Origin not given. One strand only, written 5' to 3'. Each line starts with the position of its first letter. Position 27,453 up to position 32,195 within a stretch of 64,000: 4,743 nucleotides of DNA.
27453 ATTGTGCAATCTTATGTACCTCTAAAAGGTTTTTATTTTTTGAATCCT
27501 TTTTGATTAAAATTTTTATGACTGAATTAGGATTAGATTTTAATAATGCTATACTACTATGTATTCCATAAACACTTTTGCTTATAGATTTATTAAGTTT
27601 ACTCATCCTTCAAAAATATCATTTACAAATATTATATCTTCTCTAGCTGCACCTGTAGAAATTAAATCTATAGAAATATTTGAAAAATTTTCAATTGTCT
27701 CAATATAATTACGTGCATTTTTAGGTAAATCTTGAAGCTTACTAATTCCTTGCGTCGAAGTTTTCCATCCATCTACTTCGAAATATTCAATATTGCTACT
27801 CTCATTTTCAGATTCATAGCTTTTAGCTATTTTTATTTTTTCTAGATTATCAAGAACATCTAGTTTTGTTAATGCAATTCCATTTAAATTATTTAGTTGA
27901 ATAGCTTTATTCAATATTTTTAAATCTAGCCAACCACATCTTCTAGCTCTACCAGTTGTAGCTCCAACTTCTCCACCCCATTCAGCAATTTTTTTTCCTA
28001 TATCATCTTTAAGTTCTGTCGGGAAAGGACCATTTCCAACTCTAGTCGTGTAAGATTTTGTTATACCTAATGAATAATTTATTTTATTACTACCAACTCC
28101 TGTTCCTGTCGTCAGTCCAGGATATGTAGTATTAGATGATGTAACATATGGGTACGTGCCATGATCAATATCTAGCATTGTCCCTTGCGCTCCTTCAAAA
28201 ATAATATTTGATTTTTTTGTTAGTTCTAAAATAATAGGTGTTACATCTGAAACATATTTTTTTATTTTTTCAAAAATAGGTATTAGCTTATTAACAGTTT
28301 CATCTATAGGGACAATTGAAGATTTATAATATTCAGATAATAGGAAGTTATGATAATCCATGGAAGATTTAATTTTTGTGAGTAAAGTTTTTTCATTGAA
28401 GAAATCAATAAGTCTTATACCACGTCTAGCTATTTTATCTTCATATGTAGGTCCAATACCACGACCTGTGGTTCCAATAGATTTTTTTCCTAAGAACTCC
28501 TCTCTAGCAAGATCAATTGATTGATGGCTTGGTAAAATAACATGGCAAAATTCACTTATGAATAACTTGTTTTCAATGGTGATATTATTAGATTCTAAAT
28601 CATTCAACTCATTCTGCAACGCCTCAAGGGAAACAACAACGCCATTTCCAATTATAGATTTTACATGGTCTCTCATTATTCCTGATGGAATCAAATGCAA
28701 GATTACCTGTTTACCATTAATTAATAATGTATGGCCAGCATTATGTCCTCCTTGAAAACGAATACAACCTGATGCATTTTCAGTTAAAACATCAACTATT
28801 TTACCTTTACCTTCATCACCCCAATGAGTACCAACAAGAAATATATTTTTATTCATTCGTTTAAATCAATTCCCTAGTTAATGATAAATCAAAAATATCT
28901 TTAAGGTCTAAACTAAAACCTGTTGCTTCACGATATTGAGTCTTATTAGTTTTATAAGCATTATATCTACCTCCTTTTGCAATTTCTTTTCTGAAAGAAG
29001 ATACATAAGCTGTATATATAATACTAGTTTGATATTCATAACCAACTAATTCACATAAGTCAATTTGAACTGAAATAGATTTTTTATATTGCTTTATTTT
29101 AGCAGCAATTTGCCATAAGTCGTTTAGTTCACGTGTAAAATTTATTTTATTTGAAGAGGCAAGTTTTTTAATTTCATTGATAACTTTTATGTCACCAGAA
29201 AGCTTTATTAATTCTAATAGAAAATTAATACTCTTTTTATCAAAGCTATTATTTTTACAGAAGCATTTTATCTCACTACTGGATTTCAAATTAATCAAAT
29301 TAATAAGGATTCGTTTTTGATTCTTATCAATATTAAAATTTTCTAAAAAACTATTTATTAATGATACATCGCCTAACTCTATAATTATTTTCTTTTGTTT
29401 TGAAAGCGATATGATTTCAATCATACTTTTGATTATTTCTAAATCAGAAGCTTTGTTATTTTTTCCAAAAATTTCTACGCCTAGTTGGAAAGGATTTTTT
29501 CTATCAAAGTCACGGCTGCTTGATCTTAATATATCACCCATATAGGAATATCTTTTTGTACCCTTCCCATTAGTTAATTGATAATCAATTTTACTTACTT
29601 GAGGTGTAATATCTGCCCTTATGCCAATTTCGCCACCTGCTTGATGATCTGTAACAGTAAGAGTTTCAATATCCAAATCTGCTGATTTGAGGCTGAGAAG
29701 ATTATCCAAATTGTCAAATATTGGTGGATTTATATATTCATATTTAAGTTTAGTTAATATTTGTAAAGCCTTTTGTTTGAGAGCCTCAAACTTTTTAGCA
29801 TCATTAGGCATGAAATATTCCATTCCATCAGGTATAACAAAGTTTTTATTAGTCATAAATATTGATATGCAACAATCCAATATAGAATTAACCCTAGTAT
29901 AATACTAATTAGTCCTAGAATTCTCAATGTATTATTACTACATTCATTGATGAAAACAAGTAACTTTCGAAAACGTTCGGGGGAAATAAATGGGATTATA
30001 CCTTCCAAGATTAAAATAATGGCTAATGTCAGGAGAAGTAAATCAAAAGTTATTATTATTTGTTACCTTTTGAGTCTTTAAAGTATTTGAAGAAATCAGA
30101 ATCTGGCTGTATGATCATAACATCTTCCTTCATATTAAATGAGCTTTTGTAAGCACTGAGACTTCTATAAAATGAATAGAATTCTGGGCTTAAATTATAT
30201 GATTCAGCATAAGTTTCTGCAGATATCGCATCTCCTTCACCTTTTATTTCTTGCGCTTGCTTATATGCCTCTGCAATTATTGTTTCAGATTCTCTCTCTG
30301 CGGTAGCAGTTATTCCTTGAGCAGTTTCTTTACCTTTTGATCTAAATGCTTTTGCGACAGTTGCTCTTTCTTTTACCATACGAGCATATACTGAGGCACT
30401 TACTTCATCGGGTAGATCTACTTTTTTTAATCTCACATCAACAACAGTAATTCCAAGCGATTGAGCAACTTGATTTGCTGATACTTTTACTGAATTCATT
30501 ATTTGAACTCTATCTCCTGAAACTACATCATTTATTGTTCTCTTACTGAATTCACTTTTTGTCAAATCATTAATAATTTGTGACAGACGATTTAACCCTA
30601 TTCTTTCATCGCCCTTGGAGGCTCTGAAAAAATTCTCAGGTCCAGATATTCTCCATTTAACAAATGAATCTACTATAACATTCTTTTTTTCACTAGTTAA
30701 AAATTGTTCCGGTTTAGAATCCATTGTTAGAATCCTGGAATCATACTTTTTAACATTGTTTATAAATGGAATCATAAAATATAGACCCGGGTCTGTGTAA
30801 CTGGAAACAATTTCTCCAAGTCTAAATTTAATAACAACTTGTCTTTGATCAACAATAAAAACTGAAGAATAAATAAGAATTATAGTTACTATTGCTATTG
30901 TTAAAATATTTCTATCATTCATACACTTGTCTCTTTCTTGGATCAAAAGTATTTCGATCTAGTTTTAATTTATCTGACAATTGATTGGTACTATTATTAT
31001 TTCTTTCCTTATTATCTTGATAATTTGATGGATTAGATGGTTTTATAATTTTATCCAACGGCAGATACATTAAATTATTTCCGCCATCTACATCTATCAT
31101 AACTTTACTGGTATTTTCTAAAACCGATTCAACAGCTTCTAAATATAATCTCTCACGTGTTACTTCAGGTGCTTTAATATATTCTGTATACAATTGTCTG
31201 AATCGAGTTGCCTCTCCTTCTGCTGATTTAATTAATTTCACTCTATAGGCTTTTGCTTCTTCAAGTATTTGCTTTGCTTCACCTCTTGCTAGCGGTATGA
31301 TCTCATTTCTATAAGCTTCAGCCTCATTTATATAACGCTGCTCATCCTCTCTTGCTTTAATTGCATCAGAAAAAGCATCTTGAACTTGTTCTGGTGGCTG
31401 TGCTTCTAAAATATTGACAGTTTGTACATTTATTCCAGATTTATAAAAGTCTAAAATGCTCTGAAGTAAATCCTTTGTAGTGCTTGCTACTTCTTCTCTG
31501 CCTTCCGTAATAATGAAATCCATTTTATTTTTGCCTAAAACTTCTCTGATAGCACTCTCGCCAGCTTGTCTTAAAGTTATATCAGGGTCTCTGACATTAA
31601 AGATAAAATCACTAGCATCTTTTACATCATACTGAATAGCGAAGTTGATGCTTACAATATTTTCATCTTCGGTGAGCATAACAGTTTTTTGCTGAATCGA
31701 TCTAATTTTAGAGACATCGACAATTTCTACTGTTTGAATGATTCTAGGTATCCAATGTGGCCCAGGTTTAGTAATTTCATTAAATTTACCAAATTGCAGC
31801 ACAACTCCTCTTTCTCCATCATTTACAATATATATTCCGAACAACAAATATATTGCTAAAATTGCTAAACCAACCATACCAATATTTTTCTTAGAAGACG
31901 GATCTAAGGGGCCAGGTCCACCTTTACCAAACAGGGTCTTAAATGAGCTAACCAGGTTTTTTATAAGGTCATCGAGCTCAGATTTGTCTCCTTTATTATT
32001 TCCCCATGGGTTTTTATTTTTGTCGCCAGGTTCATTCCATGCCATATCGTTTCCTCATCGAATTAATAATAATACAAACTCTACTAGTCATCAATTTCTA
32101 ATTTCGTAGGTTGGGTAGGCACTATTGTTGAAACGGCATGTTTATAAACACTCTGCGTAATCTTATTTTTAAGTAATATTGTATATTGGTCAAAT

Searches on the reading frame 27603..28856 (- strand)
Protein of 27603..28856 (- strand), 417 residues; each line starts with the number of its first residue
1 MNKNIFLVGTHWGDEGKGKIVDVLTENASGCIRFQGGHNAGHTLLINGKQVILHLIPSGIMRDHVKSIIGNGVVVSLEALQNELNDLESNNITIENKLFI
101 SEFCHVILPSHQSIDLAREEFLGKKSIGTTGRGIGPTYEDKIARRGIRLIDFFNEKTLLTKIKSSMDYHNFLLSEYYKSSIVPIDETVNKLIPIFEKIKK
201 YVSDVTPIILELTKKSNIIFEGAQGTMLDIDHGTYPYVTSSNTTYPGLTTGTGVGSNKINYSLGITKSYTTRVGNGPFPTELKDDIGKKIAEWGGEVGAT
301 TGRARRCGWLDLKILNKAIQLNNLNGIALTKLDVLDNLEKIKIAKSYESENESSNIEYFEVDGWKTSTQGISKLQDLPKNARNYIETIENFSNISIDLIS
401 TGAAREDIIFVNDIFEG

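Call 50: search_protein_families(library=pfam, proteins=[window:27603-28856:-], max_evalue=0.00001)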
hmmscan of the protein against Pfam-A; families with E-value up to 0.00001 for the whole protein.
window:27603-28856:- (417 aa): 1 family
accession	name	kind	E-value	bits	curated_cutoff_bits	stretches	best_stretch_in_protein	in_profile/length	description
PF00709.27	Adenylsucc_synt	-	7.9e-158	526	27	1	7-409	2-416/416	Adenylosuccinate synthetase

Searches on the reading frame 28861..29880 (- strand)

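Call 50: search_protein_families(library=pfam, proteins=[window:28861-29880:-], max_evalue=0.00001)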
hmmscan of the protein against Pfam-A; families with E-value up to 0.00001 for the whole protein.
window:28861-29880:- (339 aa): 1 family
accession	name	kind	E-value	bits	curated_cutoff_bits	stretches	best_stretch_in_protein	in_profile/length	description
PF13393.11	tRNA-synt_His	-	2.8e-70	237.4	25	1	19-329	1-308/308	Histidyl-tRNA synthetase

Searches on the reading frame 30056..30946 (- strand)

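Call 50: search_protein_families(library=pfam, proteins=[window:30056-30946:-], max_evalue=0.00001)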
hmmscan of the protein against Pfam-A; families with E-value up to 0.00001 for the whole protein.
window:30056-30946:- (296 aa): 1 family
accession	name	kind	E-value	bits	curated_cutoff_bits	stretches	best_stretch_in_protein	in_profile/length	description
PF01145.31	Band_7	-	2.5e-28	99.7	23.6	1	30-205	1-174/176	SPFH domain / Band 7 family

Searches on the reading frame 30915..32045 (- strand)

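Call 50: search_protein_families(library=pfam, proteins=[window:30915-32045:-], max_evalue=0.00001)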
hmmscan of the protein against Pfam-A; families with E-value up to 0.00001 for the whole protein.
window:30915-32045:- (376 aa): 2 families
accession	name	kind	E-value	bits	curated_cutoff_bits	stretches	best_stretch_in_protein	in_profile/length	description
PF01145.31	Band_7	-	4.5e-29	102.2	23.6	1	73-244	2-174/176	SPFH domain / Band 7 family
PF12221.13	HflK_N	-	1.3e-10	41.4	22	1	1-42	1-44/44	Bacterial membrane protein N terminal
